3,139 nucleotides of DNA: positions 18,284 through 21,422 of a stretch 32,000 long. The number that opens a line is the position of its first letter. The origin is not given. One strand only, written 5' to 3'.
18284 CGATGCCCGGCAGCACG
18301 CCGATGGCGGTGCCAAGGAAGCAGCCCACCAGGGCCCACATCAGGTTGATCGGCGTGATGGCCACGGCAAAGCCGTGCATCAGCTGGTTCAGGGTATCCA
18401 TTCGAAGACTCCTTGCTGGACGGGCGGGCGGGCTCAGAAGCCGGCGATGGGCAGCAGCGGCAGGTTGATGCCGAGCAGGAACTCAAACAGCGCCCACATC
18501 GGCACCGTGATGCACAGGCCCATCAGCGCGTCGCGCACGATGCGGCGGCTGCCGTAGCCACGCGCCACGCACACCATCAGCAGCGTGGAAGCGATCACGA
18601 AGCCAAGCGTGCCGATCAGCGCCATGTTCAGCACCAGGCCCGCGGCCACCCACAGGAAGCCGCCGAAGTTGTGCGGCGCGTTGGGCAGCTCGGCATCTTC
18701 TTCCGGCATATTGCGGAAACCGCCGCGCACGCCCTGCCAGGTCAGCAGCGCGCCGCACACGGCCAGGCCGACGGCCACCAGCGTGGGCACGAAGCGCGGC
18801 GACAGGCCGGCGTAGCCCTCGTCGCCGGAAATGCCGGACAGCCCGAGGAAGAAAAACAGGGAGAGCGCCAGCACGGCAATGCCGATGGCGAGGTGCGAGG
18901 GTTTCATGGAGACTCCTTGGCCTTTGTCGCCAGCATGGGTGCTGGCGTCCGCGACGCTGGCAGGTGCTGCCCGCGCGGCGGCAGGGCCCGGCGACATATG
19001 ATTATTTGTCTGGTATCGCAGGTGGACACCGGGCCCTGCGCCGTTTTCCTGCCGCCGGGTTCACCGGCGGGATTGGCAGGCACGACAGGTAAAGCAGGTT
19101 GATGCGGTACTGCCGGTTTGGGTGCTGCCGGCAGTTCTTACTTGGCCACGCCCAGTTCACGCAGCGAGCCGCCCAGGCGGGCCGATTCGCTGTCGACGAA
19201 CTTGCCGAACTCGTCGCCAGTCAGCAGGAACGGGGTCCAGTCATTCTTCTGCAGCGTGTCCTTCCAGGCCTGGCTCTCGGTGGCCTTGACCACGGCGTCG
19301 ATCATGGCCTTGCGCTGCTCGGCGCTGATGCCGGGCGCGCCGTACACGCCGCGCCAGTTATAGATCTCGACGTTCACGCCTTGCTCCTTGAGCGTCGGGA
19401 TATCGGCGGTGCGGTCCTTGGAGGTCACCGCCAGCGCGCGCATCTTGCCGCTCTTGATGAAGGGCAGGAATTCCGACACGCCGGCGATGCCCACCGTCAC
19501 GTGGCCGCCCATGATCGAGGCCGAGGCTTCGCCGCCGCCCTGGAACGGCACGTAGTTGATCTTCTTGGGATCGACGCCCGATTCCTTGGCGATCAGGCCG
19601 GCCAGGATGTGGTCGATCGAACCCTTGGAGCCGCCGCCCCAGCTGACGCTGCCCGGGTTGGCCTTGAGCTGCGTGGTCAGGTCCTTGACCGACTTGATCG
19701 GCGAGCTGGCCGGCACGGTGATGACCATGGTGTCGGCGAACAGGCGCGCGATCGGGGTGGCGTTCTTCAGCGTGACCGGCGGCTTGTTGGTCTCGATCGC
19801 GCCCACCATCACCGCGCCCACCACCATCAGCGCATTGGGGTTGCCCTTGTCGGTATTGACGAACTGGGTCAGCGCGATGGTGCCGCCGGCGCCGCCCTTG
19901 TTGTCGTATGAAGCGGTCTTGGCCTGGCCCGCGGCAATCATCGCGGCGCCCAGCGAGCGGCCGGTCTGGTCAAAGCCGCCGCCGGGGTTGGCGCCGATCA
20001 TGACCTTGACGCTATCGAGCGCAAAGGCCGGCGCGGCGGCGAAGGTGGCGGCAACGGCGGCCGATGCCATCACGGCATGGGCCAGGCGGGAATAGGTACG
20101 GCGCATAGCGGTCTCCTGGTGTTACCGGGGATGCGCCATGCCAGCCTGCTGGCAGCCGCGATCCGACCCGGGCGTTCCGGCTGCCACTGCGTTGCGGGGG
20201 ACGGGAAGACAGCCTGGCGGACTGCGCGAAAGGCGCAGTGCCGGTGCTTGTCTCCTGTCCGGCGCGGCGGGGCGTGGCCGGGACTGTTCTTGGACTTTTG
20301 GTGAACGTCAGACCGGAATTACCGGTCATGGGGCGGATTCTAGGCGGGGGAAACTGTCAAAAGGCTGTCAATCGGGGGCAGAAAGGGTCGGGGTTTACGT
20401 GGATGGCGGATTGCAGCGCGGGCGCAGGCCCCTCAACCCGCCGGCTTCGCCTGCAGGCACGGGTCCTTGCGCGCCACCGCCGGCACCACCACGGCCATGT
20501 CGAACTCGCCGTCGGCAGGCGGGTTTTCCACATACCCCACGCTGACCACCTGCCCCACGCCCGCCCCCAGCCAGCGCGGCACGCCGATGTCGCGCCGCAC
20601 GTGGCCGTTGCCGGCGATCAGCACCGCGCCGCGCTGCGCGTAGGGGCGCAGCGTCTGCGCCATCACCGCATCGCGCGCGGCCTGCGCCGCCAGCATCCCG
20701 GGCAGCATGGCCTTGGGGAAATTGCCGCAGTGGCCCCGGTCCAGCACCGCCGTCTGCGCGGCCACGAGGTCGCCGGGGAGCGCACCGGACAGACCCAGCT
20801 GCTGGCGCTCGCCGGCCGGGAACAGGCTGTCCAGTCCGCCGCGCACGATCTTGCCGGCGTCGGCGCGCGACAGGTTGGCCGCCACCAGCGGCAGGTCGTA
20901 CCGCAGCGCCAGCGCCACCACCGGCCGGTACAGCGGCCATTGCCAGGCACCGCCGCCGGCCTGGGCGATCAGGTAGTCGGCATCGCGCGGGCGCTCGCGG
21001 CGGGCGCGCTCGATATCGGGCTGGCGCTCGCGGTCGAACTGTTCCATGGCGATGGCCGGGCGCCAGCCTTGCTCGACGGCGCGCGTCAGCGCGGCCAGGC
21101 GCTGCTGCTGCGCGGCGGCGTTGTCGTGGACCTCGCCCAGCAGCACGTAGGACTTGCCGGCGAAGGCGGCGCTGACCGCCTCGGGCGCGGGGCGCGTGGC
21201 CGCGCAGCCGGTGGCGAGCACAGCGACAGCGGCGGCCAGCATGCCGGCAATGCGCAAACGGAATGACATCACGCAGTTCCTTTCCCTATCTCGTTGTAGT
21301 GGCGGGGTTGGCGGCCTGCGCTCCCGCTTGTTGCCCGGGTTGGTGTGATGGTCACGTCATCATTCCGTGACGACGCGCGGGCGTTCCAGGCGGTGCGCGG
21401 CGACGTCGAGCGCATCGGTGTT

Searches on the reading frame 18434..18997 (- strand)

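Call 59: search_protein_families(library=pfam, proteins=[window:18434-18997:-])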
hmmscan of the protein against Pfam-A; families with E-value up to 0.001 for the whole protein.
window:18434-18997:- (187 aa): 1 family
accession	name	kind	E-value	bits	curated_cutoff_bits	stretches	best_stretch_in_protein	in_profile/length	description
PF07331.16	TctB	-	7.5e-23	81.7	29.1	1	37-180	2-137/137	Tripartite tricarboxylate transporter TctB family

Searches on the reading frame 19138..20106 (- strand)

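Call 9: search_protein_families(library=pfam, proteins=[window:19138-20106:-])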
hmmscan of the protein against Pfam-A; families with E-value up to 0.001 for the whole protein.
window:19138-20106:- (322 aa): 1 family
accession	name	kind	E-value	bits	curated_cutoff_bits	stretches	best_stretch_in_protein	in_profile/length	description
PF03401.19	TctC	-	1.8e-36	126.5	27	1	64-319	16-273/274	Tripartite tricarboxylate transporter family receptor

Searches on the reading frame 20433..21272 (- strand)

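Call 9: search_protein_families(library=pfam, proteins=[window:20433-21272:-])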
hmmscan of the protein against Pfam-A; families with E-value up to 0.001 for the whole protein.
window:20433-21272:- (279 aa): 1 family
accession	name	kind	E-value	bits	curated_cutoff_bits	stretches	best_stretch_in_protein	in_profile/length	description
PF04187.18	Cofac_haem_bdg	-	1.7e-43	149.5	27.7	1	35-235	3-213/213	Haem-binding uptake, Tiki superfamily, ChaN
